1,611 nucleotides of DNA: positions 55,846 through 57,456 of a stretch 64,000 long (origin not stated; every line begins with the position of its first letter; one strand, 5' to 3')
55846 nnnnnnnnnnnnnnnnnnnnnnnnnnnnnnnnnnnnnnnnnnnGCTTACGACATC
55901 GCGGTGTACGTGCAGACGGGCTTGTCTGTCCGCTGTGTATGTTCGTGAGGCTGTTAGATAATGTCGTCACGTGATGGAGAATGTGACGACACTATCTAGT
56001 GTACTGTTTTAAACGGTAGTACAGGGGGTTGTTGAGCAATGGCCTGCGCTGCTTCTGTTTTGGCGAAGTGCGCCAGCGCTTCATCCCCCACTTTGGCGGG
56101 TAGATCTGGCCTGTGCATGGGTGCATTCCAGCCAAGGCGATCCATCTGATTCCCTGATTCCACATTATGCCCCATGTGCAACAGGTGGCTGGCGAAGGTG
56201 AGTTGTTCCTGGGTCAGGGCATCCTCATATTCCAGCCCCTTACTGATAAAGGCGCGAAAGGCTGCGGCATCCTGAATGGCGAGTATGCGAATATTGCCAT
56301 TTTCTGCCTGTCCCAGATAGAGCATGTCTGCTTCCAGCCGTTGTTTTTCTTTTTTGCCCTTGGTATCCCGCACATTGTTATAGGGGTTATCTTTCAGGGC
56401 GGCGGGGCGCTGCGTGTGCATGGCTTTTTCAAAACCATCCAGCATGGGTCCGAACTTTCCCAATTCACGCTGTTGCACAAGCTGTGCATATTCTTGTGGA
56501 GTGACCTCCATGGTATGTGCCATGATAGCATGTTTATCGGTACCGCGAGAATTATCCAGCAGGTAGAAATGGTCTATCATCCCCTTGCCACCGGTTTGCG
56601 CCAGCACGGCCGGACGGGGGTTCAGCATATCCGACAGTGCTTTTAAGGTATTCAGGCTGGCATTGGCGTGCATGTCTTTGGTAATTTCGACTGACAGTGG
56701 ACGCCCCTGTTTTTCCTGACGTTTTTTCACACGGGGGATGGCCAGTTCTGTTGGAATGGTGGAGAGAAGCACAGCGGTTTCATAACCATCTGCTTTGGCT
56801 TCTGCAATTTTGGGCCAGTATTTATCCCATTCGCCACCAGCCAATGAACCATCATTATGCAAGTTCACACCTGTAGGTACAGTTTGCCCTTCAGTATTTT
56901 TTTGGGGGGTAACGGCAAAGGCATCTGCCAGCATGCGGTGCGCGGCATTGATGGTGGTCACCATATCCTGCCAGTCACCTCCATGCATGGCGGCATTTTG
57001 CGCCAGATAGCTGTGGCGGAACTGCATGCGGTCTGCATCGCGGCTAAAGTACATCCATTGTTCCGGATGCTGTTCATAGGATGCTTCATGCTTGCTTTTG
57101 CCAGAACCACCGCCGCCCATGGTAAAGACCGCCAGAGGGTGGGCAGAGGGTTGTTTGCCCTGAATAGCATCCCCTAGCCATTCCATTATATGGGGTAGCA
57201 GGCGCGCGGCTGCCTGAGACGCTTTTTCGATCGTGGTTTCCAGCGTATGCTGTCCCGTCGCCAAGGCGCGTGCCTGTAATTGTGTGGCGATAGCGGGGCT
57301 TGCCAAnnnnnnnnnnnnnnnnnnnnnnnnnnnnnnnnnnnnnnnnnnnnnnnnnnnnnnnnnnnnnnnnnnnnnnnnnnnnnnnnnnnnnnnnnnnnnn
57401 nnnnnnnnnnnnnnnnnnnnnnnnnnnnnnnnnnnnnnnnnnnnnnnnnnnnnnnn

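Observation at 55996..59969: Epsilon/zeta-like arrangement with the zeta kinase at the end of a 1233-aa protein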

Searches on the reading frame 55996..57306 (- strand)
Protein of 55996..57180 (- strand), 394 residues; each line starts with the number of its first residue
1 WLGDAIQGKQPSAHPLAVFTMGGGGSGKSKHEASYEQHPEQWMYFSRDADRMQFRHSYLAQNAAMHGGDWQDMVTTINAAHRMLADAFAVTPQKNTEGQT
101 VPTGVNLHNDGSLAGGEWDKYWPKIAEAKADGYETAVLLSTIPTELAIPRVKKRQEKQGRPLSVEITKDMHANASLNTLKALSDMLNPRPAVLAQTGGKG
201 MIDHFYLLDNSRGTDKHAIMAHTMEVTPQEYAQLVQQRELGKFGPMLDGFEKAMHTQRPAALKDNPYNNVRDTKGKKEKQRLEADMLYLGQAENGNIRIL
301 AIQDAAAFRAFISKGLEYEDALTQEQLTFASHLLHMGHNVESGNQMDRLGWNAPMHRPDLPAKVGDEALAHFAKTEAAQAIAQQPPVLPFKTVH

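Call 12: search_solved_structures(query=window:55996-57180:-, max_evalue=10, show_alignments=3)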
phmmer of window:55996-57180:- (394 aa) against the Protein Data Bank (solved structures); distinct sequences matched with E-value up to 10: 1.
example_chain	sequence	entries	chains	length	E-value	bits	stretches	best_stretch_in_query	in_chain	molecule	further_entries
5uqd_A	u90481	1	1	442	0.69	12.2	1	223-302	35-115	DumPY: shorter than wild-type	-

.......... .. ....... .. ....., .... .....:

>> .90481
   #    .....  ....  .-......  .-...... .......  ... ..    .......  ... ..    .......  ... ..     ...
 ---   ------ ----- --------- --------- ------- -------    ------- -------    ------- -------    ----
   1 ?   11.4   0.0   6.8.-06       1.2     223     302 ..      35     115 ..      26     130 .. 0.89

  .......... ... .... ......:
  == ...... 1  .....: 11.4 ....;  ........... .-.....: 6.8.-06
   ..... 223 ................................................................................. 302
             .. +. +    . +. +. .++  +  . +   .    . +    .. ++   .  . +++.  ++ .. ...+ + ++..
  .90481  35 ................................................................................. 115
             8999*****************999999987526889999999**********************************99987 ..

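Call 32: find_related_loci(query=A2, collection=genome_contigs, flank=10000)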
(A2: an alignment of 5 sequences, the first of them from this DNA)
Query A2 (381 aa) in genome_contigs; peptide patterns used: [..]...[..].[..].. (x = any residue, [..] = any of these).
143 stretches matched a pattern; 80 encode a relative of the query (tblastn E <= 1e-3); 80 distinct loci.
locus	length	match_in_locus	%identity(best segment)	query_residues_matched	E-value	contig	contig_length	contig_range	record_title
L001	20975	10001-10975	26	16-356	1e-12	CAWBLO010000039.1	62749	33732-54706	MAG: uncultured Gammaproteobacteria bacterium isolate MFD02979.bin.2.136 genome assembly, contig: contig_84606, whole ge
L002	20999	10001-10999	25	10-356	2e-12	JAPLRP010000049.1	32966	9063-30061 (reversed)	MAG: Methylococcales bacterium isolate LacPavin_0419_WC70S_MAG_40_16 LacPavin_0419_WC70S_scaffold_1266737, whole genome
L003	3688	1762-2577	26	16-305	2e-12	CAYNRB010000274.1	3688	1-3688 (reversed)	MAG TPA_asm: uncultured Methylomarinum sp. isolate binchicken_co53_130 genome assembly, contig: NODE_20025_length_3688_c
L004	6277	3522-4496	25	16-356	4e-12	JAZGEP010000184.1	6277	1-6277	MAG: Methylococcales bacterium isolate SCS4bin.24 SCS4bin.24_184, whole genome shotgun sequence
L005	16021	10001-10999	25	9-356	6e-12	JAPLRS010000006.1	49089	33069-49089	MAG: Methylococcales bacterium isolate LacPavin_0920_WC57_MAG_39_23 LacPavin_0920_WC57_scaffold_1457615, whole genome sh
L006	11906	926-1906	24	14-356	1e-11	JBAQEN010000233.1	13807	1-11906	MAG: Methylococcaceae bacterium isolate MFD12017_ilm_asm_bin25 k127_126507, whole genome shotgun sequence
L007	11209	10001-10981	25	14-356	2e-11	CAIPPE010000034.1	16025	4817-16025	MAG: uncultured Methylococcaceae bacterium isolate C5coas_bin-1418 genome assembly, contig: bin-1418:034/345, whole geno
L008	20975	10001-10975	25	16-356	2e-11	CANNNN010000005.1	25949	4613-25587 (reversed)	MAG: Methylococcaceae bacterium isolate ZH-Oct18-35 genome assembly, contig: ZH-Oct18-C1220-p2, whole genome shotgun seq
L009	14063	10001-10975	26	16-356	4e-11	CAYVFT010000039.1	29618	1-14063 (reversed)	MAG TPA_asm: uncultured Crenothrix sp. isolate binchicken_co245_294 genome assembly, contig: NODE_1383_length_29618_cov_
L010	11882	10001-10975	24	16-356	5e-11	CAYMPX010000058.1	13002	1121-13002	MAG TPA_asm: uncultured Methylomarinum sp. isolate SRP216583_co2_75 genome assembly, contig: NODE_3848_length_13002_cov_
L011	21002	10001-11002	26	9-356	3e-11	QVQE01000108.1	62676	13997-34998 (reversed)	MAG: Methylococcales bacterium isolate AMbin140 contig01249, whole genome shotgun sequence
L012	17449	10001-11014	25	16-369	9e-11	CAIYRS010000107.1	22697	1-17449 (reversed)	MAG: uncultured Methylococcaceae bacterium isolate KTt_bin-0593 genome assembly, contig: bin-0593:107/117, whole genome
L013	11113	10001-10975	24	16-356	9e-11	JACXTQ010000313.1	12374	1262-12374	MAG: Methylovulum sp. isolate bin_110_IMCAS k117_9357381, whole genome shotgun sequence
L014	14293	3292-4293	24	9-356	1e-10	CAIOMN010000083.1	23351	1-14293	MAG: uncultured Methylococcaceae bacterium isolate Ki2-D4_bin-0825 genome assembly, contig: bin-0825:083/280, whole geno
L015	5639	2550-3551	24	9-356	1e-10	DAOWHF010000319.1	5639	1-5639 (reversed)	MAG TPA_asm: Methylomarinum sp. isolate CSMAG_2010 CSMAG_2010_k141_1275732_length_5639_cov_14.7259, whole genome shotgun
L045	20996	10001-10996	24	9-356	2e-8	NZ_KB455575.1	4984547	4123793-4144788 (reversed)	Methylotuvimicrobium buryatense 5G METBUDRAFT_scaffold1.2, whole genome shotgun sequence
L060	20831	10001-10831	25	16-307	1e-7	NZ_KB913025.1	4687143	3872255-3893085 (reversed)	Methylovulum miyakonense HT12 MetmiDRAFT_scaffold1.1, whole genome shotgun sequence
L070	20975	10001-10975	23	16-356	2e-6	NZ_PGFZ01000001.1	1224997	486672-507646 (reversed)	Methylovulum psychrotolerans strain Sph1 AADEFJLK_1, whole genome shotgun sequence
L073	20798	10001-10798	23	26-305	1e-5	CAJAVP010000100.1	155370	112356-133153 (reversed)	MAG: uncultured Methylococcaceae bacterium isolate Loc080925-6m_bin-0234 genome assembly, contig: bin-0234:100/133, whol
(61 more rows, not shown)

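Call 33: search_solved_structures(query=A2, max_evalue=10, show_alignments=4)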
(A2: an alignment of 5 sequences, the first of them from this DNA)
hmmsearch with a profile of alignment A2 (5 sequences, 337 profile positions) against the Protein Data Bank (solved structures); distinct sequences matched with E-value up to 10: 7.
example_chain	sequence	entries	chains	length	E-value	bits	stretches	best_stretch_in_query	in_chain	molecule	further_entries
1gvn_B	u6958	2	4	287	3.5e-08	36.3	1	35-172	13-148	ZETA | Zeta-toxin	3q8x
2p5t_B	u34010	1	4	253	1.7e-07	34.1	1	36-173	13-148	PezT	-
4xrp_A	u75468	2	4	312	0.0066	19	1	54-93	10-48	Pnkp1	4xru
6eph_B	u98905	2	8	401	0.12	14.9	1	162-230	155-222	Zeta_1 toxin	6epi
3hjl_A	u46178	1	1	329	0.59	12.6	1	230-299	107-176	Flagellar motor switch protein fliG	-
3fyb_A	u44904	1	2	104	0.71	12.3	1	97-162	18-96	Protein of unknown function (DUF1244)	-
3cqg_A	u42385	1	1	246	1.3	11.5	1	133-187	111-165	Nuclear pore complex protein Nup107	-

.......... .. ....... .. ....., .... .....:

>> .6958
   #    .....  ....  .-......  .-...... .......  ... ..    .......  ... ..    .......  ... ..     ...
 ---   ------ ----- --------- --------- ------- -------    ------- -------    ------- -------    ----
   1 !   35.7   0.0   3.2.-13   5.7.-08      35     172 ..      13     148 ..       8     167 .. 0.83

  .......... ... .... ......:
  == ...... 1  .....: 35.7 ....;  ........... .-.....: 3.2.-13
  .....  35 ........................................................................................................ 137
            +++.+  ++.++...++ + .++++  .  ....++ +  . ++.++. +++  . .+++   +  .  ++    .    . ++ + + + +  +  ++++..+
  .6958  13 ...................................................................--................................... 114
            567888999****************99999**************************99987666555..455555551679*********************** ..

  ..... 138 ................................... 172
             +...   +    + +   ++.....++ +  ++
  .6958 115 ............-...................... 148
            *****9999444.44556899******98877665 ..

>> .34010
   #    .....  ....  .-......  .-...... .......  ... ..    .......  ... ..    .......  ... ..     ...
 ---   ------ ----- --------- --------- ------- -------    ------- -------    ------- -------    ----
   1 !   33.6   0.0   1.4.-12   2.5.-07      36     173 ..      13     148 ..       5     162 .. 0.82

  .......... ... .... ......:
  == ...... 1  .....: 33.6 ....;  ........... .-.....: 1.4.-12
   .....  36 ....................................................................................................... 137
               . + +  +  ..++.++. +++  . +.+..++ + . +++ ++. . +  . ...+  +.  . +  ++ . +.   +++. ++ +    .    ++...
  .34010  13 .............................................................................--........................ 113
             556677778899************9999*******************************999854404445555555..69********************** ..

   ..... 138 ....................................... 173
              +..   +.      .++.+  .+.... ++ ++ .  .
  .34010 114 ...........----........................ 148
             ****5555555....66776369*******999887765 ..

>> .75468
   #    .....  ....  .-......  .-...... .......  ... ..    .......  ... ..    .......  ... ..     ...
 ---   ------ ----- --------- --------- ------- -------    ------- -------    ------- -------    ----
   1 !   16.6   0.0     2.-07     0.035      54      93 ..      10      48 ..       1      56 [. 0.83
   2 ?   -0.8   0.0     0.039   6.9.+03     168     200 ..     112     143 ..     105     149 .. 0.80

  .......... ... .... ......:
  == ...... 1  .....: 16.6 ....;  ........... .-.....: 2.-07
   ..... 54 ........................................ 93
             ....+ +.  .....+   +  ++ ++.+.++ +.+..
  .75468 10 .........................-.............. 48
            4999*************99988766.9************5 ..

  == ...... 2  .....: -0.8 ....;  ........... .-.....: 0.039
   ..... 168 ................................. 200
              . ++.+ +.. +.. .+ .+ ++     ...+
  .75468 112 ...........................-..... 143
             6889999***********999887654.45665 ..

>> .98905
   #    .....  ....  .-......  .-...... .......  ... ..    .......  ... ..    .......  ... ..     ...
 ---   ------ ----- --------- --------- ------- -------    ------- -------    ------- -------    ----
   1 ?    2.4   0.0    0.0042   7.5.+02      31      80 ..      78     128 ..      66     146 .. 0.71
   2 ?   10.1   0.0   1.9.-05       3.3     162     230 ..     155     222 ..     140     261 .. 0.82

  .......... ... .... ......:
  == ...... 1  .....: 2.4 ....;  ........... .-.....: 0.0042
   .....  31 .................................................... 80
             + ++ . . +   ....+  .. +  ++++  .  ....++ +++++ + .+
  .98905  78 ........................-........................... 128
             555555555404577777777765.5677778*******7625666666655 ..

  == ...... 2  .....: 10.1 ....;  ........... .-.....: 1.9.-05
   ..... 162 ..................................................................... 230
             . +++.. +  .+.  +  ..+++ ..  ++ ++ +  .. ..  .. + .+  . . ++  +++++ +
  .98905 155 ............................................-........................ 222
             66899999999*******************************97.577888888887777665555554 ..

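Call 42: predict_structure(alignment_id=A2)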
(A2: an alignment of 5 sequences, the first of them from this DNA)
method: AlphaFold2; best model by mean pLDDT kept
length: 381 residues; sequences in the alignment: 5
mean_pLDDT: 62.6   pTM: 0.66
mean pLDDT of the five models: 62.6, 59.5, 57.1, 53.4, 49.4
residues with pLDDT >= 90: 0; 70-90: 157; 50-70: 141; < 50: 83
segments of 3 or more residues with pLDDT < 50: 66-69, 94-140, 154-158, 255-259, 298-317
pLDDT, mean of each block of 10 residues (from residue 1): 64 76 66 62 68 77 55 61 69 45 33 41 39 40 66 53 72 77 71 69 60 72 78 72 73 52 71 77 66 57 39 43 61 61 73 75 76 72 33
secondary structure, 60 per line:
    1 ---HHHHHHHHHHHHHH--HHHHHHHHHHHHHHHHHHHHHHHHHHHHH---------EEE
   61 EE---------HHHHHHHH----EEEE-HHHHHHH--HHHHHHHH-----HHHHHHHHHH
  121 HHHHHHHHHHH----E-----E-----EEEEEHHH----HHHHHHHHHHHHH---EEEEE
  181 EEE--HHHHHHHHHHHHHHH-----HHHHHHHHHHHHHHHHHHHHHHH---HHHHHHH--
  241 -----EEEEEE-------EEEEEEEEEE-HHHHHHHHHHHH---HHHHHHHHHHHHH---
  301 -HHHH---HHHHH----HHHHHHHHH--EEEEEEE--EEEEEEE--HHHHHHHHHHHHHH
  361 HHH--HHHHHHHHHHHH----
elements in order: H4-17 H20-48 E58-62 H72-79 E84-87 H89-95 H98-105 H111-131 E148-152 H160-172 E176-183 H186-200 H206-228 H232-238 E246-251 E259-268 H270-281 H285-297 H302-305 H309-313 H318-326 E329-335 E338-344 H347-363 H366-377

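Call 44: fold_search(model_id=the predicted structure, library=pdb)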
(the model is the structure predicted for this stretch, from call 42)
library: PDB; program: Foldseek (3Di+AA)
matches with E <= 10: 665; with E <= 0.001: 8
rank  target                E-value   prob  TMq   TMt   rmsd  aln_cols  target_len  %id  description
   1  3q8x_B                1.1e-05  1.00  0.42  0.57  13.1       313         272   18  Structure of a toxin-antitoxin system bound to its substrate (released 2011-03-09)
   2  3q8x_D                1.2e-05  1.00  0.42  0.57   3.9       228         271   17  Structure of a toxin-antitoxin system bound to its substrate (released 2011-03-09)
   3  1gvn_B                2.0e-05  1.00  0.44  0.59  12.6       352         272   14  Crystal Structure of the Plasmid Maintenance System epsilon/zeta: Meachnism of toxin inactivation and toxin function (released 2003-01-29)
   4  1gvn_D                2.2e-05  1.00  0.41  0.55   4.2       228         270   18  Crystal Structure of the Plasmid Maintenance System epsilon/zeta: Meachnism of toxin inactivation and toxin function (released 2003-01-29)
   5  2p5t_B                3.2e-05  1.00  0.34  0.50   6.4       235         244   16  Molecular and structural characterization of the PezAT chromosomal toxin-antitoxin system of the human pathogen Strept (released 2007-05-15)
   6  2p5t_H                4.4e-05  1.00  0.39  0.58   5.6       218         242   19  Molecular and structural characterization of the PezAT chromosomal toxin-antitoxin system of the human pathogen Strept (released 2007-05-15)
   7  2p5t_F                5.2e-05  1.00  0.39  0.59   5.3       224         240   18  Molecular and structural characterization of the PezAT chromosomal toxin-antitoxin system of the human pathogen Strept (released 2007-05-15)
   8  2p5t_D                1.2e-04  1.00  0.36  0.52   5.3       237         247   16  Molecular and structural characterization of the PezAT chromosomal toxin-antitoxin system of the human pathogen Strept (released 2007-05-15)
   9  4gp6_B                1.9e-03  1.00  0.28  0.55   5.8       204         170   13  Polynucleotide kinase (released 2012-11-14)
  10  1uke                  5.8e-03  1.00  0.26  0.46   6.2       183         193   22  UMP/CMP KINASE FROM SLIME MOLD (released 1998-04-29)
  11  4gp6_A                6.2e-03  1.00  0.29  0.57   5.4       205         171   12  Polynucleotide kinase (released 2012-11-14)
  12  3u7g_A                1.3e-02  1.00  0.25  0.25   7.2       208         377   13  Crystal structure of mPNKP catalytic fragment (D170A) bound to single-stranded DNA (TCCTAp) (released 2011-12-14)
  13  1e2k_A                1.3e-02  0.97  0.28  0.33  10.1       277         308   15  Kinetics and crystal structure of the wild-type and the engineered Y101F mutant of Herpes simplex virus type 1 thymidi (released 2000-08-19)
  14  3zvn_A                1.6e-02  1.00  0.27  0.27   6.4       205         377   15  The structural basis for substrate recognition by mammalian polynucleotide kinase 3' phosphatase (released 2011-11-16)
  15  3f0t_A                1.6e-02  0.97  0.28  0.33   9.7       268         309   15  Crystal structure of thymidine kinase from Herpes simplex virus type 1 in complex with N-methyl-DHBT (released 2009-11-03)
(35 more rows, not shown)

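Call 72: search_protein_families(library=pfam, proteins=[L045:4009-6138:+, L045:6178-8661:+, L045:8678-8878:+, L045:12011-13081:+, L045:13416-14312:+, L070:8199-8894:+, L060:8346-8816:+, L011:11152-12252:+, L073:11139-13568:+], max_evalue=0.001)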
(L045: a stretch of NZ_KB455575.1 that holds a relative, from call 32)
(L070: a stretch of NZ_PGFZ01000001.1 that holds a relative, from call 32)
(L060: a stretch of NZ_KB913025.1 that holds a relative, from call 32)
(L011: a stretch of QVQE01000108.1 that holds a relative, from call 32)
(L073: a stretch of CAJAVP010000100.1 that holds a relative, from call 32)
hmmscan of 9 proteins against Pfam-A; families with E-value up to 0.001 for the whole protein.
L045:4009-6138:+ (709 aa): 5 families
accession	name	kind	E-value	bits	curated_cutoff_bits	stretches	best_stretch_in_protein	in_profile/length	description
PF08668.18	HDOD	-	4.8e-47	160.4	22.9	1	17-209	1-194/196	HDOD domain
PF02518.31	HATPase_c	-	6e-23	81.9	26.4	1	600-708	4-110/111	Histidine kinase-, DNA gyrase B-, and HSP90-like ATPase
PF13581.12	HATPase_c_2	-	0.00018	22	27.4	1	606-685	40-112/127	Histidine kinase-like ATPase domain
PF01966.28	HD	-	0.00049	20.8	22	0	116-213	5-90/116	HD domain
PF00512.31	HisKA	-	0.00051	20.5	26.9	0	494-551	7-65/66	His Kinase A (phospho-acceptor) domain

L045:6178-8661:+ (827 aa): 11 families
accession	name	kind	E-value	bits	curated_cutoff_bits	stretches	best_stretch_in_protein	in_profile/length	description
PF00563.25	EAL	-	2.5e-61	207.5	31.3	1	589-818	3-231/236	EAL domain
PF00990.26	GGDEF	-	2.8e-43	147.9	23.8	1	409-566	1-161/161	Diguanylate cyclase, GGDEF domain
PF13426.13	PAS_9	-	1.8e-28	99.3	27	2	295-397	2-103/103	PAS domain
PF00989.32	PAS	-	9.5e-26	90.5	22.6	2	286-395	3-113/113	PAS fold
PF00072.30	Response_reg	-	1.7e-22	80.1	30.2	1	15-125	1-110/111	Response regulator receiver domain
PF08447.18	PAS_3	-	5.1e-20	72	25.6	2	307-391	2-88/89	PAS fold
PF08448.16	PAS_4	-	1.6e-18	67.4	23.1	2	290-398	1-108/110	PAS fold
PF13188.13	PAS_8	-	9.3e-13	48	21.8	2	285-326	2-44/65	PAS domain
PF24820.1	Diguanyl_cycl_sensor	-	2.3e-05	24.7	28.1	0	163-216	9-62/109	Diguanylate cyclase-like sensor domain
PF17853.6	GGDEF_2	-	0.00026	21.7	24.5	0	462-532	33-94/116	GGDEF-like domain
PF14598.12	PAS_11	-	0.0003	21.2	25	0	167-243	9-83/109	PAS domain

L045:8678-8878:+ (66 aa): 0 families

L045:12011-13081:+ (356 aa): 2 families
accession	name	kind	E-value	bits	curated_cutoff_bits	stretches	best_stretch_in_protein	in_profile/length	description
PF00665.32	rve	-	7.1e-19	68.4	32.6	1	143-242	2-100/102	Integrase core domain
PF13683.12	rve_3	-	1.2e-13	51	26.5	1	234-298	3-67/67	Integrase core domain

L045:13416-14312:+ (298 aa): 0 families

L070:8199-8894:+ (231 aa): 2 families
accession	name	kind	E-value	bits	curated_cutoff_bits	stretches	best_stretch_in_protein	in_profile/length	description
PF03629.24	SASA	-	1.4e-32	113.6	24.8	1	40-223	64-225/226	Carbohydrate esterase, sialic acid-specific acetylesterase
PF00657.28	Lipase_GDSL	-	0.00056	20.6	23.6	1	123-218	140-208/208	GDSL-like Lipase/Acylhydrolase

L060:8346-8816:+ (156 aa): 0 families

L011:11152-12252:+ (366 aa): 1 family
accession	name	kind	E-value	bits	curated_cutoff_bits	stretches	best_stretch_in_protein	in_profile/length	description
PF00793.26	DAHP_synth_1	-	1.8e-95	319.3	25.5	1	50-348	8-268/270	DAHP synthetase I family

L073:11139-13568:+ (809 aa): 4 families
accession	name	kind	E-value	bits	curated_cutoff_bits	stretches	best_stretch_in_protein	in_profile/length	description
PF00015.26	MCPsignal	-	1.1e-51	175.5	34.6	1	620-775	2-171/172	Methyl-accepting chemotaxis protein (MCP) signalling domain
PF08376.15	NIT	-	3.7e-49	168.7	24.9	1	57-291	2-239/239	Nitrate and nitrite sensing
PF00672.30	HAMP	-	2.3e-28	98.7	25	1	325-377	1-52/53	HAMP domain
PF18947.5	HAMP_2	-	2.8e-21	75.7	24.3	2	413-467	12-66/67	HAMP domain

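Call 81: fold_search(model_id=the predicted structure, library=viral)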
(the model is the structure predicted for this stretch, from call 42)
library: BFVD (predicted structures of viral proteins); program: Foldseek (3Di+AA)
matches with E <= 10: 451; with E <= 0.001: 15
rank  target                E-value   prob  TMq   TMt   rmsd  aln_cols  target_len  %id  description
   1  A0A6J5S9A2            2.8e-07  1.00  0.39  0.15   4.7       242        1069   21  Zeta toxin domain containing protein [uncultured Caudovirales phage]
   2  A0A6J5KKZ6            2.4e-06  1.00  0.37  0.30   7.7       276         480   14  Zeta toxin domain containing protein [uncultured Caudovirales phage]
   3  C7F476                2.6e-06  1.00  0.39  0.11   4.6       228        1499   16  (no name in the UniProt tables at hand)
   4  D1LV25                2.6e-06  1.00  0.41  0.18  23.4       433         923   14  (no name in the UniProt tables at hand)
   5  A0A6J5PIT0            7.6e-06  1.00  0.40  0.23   7.1       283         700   15  Zeta toxin domain containing protein [uncultured Caudovirales phage]
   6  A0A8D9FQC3            3.1e-05  1.00  0.36  0.31  12.8       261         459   13  Putative Pnkp1 [uncultured marine phage]
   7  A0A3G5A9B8            6.0e-05  1.00  0.33  0.51   8.9       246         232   12  Zeta toxin domain-containing protein [Harvfovirus sp.]
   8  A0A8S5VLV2            8.3e-05  1.00  0.37  0.34   5.8       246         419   16  (no name in the UniProt tables at hand)
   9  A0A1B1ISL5            9.2e-05  1.00  0.39  0.36   8.4       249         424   16  (no name in the UniProt tables at hand)
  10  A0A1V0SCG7            1.0e-04  1.00  0.39  0.48  15.4       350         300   13  Zeta toxin [Indivirus ILV1]
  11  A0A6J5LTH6            1.4e-04  1.00  0.33  0.13   6.6       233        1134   19  Anti-CBASS protein Acb1 [uncultured Caudovirales phage]
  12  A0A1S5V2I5            2.3e-04  1.00  0.33  0.45   8.3       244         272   15  (no name in the UniProt tables at hand)
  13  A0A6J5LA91            2.7e-04  1.00  0.32  0.24   6.2       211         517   17  Zeta toxin domain containing protein [uncultured Caudovirales phage]
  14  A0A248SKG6            2.7e-04  1.00  0.31  0.40   7.3       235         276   18  (no name in the UniProt tables at hand)
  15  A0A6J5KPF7            6.5e-04  1.00  0.28  0.47   9.4       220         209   18  AAA domain containing protein [uncultured Caudovirales phage]
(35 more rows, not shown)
